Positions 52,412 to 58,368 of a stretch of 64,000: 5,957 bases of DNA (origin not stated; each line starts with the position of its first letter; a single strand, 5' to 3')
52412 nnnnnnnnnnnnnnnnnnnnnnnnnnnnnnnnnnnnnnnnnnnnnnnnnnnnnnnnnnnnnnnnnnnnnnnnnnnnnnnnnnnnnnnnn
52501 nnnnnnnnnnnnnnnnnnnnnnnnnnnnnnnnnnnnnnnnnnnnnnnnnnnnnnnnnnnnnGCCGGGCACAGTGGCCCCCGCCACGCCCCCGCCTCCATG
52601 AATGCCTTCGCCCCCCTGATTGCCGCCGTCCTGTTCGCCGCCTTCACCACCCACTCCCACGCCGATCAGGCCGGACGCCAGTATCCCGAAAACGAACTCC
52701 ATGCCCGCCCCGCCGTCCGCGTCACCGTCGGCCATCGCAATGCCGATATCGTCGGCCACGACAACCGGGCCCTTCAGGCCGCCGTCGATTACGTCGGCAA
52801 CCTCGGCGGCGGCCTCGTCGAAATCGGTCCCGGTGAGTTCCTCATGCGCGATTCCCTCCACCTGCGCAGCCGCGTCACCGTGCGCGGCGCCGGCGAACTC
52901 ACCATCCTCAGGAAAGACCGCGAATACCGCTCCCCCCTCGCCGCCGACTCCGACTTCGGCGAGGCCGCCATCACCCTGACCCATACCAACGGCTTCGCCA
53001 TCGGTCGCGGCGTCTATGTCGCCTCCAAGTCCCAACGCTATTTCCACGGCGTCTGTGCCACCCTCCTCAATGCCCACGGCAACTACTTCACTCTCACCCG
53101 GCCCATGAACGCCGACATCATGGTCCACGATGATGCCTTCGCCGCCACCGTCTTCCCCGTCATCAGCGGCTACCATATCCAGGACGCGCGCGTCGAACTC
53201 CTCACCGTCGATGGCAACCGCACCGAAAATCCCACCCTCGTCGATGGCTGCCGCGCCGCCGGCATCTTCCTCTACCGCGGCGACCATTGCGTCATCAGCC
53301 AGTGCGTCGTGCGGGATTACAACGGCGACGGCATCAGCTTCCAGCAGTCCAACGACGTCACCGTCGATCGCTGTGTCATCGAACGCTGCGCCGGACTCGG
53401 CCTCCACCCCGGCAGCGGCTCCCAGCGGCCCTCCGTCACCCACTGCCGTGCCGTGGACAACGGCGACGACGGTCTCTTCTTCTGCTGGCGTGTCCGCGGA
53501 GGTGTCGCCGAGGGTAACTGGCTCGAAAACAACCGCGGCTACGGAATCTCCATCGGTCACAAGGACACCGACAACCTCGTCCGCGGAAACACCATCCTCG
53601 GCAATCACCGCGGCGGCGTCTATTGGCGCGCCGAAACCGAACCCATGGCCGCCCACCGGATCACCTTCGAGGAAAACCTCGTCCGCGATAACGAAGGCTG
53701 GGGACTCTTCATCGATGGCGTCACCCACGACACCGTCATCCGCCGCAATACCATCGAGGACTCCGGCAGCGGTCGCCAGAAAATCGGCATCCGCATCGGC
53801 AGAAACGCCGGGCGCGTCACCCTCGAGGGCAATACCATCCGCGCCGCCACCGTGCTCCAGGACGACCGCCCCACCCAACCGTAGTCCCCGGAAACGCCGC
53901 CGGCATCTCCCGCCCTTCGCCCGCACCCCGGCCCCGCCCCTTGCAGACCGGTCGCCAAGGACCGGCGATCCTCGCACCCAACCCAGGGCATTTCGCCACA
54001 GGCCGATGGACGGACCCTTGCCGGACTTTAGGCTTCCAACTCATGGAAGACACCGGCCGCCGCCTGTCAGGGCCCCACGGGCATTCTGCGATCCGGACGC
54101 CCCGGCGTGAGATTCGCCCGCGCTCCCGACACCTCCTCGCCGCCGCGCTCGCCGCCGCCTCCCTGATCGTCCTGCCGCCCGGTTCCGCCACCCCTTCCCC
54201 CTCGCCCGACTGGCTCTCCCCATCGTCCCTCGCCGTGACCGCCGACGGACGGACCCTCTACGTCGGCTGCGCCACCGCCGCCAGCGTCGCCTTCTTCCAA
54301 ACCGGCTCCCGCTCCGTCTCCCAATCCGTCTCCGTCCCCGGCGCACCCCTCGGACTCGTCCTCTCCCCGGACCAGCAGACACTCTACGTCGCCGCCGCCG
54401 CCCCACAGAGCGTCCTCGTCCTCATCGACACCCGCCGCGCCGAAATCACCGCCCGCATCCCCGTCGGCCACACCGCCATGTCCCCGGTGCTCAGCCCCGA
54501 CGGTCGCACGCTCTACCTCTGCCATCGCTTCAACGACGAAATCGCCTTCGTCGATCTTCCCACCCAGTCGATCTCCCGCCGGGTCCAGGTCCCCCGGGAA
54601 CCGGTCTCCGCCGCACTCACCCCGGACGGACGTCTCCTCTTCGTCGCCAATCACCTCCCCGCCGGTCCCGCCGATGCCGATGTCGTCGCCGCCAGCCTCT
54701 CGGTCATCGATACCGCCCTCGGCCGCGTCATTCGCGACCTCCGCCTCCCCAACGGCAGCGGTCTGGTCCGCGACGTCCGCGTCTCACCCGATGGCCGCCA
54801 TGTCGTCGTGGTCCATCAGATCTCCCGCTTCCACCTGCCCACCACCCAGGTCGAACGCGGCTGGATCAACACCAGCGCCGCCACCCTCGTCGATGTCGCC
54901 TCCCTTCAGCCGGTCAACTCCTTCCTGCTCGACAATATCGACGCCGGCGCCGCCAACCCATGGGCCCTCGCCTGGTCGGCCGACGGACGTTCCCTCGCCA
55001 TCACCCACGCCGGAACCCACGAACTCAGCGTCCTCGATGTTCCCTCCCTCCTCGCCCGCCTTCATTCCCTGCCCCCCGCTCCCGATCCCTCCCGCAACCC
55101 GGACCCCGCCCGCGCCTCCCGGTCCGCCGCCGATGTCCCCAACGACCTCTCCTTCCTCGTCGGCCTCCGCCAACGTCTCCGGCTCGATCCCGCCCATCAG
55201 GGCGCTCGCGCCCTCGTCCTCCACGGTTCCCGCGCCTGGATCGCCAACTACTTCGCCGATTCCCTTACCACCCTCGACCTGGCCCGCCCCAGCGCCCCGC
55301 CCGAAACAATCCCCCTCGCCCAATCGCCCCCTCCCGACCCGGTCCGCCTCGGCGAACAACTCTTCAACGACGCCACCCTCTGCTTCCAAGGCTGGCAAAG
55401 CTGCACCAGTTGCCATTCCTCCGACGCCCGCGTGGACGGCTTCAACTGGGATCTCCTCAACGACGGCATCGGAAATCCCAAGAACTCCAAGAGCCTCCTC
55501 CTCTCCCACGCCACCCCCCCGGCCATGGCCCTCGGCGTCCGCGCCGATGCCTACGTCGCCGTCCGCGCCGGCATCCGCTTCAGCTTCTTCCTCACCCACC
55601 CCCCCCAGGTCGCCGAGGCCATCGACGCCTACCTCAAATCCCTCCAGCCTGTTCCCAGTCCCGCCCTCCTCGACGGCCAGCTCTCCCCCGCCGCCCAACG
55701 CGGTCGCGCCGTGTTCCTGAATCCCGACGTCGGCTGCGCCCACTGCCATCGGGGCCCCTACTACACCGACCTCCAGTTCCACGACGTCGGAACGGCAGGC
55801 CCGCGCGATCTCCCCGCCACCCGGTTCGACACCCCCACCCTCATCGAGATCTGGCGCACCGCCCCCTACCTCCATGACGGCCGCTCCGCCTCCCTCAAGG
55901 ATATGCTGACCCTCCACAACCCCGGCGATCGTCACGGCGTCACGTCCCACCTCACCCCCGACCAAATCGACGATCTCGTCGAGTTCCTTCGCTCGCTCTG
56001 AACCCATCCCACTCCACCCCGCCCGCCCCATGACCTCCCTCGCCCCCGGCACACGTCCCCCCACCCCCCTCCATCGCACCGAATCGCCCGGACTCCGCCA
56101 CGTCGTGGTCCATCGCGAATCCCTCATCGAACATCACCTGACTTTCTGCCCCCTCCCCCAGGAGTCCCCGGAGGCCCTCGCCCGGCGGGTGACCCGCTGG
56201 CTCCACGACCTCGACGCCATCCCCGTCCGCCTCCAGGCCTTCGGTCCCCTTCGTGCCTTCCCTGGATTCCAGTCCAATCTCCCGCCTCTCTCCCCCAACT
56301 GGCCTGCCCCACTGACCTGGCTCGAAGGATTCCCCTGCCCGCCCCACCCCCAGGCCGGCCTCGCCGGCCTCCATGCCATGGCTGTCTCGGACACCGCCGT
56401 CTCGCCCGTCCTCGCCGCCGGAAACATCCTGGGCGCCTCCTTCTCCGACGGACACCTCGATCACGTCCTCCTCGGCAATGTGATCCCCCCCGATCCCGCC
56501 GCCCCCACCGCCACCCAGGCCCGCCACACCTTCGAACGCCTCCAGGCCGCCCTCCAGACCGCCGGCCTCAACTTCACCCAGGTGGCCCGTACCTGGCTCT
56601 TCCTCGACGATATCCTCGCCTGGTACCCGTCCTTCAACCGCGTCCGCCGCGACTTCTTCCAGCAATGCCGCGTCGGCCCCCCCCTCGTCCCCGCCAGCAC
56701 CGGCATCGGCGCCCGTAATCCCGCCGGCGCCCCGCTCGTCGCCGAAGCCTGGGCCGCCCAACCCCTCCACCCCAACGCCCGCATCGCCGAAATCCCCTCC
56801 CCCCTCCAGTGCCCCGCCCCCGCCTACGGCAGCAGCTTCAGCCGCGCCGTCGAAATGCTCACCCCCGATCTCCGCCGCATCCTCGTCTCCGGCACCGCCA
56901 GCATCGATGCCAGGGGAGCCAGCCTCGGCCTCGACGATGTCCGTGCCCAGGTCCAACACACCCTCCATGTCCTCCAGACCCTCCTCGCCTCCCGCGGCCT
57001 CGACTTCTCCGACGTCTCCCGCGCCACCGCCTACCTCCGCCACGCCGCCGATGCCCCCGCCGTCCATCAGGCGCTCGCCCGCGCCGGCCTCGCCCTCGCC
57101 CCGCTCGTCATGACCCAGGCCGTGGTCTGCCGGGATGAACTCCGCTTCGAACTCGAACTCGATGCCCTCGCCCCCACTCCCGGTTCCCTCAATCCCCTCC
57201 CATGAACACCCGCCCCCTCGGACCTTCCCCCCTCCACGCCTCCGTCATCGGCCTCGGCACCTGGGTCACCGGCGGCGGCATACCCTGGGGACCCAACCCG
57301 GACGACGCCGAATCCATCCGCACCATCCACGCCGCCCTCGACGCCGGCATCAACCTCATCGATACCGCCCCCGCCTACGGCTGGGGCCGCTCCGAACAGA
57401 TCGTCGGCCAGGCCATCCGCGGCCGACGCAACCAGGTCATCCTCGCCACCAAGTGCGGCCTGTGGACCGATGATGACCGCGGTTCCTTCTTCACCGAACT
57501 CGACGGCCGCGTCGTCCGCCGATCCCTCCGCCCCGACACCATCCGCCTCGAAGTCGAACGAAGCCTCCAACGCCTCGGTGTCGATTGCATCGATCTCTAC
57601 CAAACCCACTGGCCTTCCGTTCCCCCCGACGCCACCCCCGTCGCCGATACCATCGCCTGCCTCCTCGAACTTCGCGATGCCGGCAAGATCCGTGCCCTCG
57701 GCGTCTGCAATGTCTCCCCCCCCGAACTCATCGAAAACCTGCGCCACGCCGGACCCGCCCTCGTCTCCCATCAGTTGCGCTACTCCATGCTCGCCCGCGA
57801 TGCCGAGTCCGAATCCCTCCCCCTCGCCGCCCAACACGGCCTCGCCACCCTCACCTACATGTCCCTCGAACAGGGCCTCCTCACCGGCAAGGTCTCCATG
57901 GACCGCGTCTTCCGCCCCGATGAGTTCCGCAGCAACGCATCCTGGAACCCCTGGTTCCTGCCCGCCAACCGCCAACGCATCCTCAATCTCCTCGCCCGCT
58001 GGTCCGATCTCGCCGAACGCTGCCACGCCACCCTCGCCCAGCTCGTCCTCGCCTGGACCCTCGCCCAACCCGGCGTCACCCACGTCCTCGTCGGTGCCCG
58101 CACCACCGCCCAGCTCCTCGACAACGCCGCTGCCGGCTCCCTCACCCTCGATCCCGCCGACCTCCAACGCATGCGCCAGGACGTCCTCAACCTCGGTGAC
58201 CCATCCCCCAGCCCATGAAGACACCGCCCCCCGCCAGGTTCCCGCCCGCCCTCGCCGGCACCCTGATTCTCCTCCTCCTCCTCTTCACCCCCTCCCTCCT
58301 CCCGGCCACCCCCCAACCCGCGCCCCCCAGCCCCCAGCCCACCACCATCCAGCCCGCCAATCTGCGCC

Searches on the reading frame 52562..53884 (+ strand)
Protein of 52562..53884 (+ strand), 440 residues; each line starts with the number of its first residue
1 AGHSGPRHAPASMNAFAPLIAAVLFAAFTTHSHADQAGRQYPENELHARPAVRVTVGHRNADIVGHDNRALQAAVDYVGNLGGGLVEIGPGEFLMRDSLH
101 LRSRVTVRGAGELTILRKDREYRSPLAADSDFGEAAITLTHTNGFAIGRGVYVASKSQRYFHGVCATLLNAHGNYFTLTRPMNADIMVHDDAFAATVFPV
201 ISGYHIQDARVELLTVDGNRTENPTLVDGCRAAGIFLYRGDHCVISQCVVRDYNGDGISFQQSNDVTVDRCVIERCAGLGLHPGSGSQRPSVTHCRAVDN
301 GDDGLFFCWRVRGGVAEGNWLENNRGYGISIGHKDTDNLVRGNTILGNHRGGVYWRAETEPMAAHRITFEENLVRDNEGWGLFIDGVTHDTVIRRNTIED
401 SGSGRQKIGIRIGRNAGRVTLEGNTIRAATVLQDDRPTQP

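Call 48: search_protein_families(library=pfam, proteins=[window:52562-53884:+], max_evalue=0.00001)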
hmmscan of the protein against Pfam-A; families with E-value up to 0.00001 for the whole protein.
window:52562-53884:+ (440 aa): 2 families
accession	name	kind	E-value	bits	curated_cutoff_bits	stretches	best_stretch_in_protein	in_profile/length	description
PF13229.12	Beta_helix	-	2.9e-26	92.4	25.9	1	227-354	18-143/158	Right handed beta helix region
PF05048.19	NosD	-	1.2e-17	64.6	23.6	2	293-428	29-148/212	Periplasmic copper-binding protein (NosD)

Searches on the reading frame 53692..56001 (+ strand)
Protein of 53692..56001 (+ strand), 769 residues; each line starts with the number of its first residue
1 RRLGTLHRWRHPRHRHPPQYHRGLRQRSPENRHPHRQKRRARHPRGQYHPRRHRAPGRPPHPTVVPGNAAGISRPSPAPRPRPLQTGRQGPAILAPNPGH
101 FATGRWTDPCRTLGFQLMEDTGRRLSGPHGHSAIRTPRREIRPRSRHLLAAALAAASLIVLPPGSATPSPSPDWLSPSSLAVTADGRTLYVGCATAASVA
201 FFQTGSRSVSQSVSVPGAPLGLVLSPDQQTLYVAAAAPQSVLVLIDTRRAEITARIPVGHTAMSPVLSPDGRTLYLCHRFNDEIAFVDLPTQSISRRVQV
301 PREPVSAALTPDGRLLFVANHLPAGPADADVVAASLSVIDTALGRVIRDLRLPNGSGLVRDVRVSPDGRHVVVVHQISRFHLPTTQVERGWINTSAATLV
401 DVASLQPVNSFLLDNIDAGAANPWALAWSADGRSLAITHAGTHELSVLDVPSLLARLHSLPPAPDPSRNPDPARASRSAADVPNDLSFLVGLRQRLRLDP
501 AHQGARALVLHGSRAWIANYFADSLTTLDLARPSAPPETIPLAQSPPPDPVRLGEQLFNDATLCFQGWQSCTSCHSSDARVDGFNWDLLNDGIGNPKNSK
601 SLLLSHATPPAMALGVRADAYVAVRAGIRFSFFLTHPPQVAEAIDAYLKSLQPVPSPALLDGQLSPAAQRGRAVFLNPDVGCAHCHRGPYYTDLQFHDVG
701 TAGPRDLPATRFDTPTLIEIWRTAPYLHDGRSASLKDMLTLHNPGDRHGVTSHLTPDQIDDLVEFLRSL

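Call 48: search_protein_families(library=pfam, proteins=[window:53692-56001:+], max_evalue=0.00001)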
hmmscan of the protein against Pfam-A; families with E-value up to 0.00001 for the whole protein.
window:53692-56001:+ (769 aa): 6 families
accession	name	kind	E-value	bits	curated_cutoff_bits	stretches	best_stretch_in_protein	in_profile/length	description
PF03150.19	CCP_MauG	-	2.1e-09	38.6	25.6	0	550-583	3-37/149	Di-haem cytochrome c peroxidase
PF10282.15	Lactonase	-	1.6e-08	34.6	21.7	0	267-320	251-309/344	Lactonase, 7-bladed beta-propeller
PF25174.1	Beta-prop_THOC3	-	2.4e-08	33.8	305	1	222-321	52-149/272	THOC3 beta-propeller domain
PF00034.26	Cytochrom_C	-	5.5e-07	31.3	21.3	0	669-769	2-89/90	Cytochrome c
PF07676.18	PD40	-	1e-06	29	20.9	0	263-275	12-24/38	WD40-like Beta Propeller Repeat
PF02239.22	Cytochrom_D1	-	2.5e-06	26.7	25.5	1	229-325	4-100/368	Cytochrome D1 heme domain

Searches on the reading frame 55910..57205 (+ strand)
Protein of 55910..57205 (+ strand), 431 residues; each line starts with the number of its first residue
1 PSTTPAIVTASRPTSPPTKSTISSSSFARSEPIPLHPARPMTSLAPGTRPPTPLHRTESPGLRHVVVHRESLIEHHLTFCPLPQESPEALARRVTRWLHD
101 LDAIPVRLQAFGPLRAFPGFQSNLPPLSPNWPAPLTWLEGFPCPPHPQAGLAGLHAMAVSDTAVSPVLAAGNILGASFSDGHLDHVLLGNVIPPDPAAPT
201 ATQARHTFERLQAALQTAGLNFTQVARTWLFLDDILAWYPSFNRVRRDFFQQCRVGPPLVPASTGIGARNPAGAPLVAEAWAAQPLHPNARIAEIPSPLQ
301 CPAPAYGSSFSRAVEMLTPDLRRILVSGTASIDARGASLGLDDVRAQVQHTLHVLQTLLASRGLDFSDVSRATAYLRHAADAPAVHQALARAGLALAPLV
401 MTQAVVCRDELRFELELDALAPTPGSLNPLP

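Call 48: search_protein_families(library=pfam, proteins=[window:55910-57205:+], max_evalue=0.00001)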
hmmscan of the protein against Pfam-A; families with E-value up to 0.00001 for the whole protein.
window:55910-57205:+ (431 aa): 1 family
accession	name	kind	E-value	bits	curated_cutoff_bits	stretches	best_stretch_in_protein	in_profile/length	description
PF01042.26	Ribonuc_L-PSP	-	2.2e-15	57.1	27.3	1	309-404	10-103/121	Endoribonuclease L-PSP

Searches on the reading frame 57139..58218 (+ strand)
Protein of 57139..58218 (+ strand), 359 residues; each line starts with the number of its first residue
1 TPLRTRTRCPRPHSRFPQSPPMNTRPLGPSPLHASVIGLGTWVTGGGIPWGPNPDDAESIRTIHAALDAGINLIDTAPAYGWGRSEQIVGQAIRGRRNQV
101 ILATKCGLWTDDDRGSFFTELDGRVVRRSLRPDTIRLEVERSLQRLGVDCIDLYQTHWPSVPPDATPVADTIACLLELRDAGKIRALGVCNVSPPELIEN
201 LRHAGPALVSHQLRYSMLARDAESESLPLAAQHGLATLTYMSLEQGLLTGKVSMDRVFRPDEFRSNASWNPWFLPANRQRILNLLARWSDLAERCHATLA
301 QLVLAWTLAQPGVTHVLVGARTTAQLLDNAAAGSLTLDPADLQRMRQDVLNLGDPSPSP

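Call 48: search_protein_families(library=pfam, proteins=[window:57139-58218:+], max_evalue=0.00001)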
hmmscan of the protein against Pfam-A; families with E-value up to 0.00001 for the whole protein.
window:57139-58218:+ (359 aa): 1 family
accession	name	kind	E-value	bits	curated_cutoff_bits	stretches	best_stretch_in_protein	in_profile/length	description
PF00248.27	Aldo_ket_red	-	3.6e-66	223.6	24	1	37-346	2-287/291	Aldo/keto reductase family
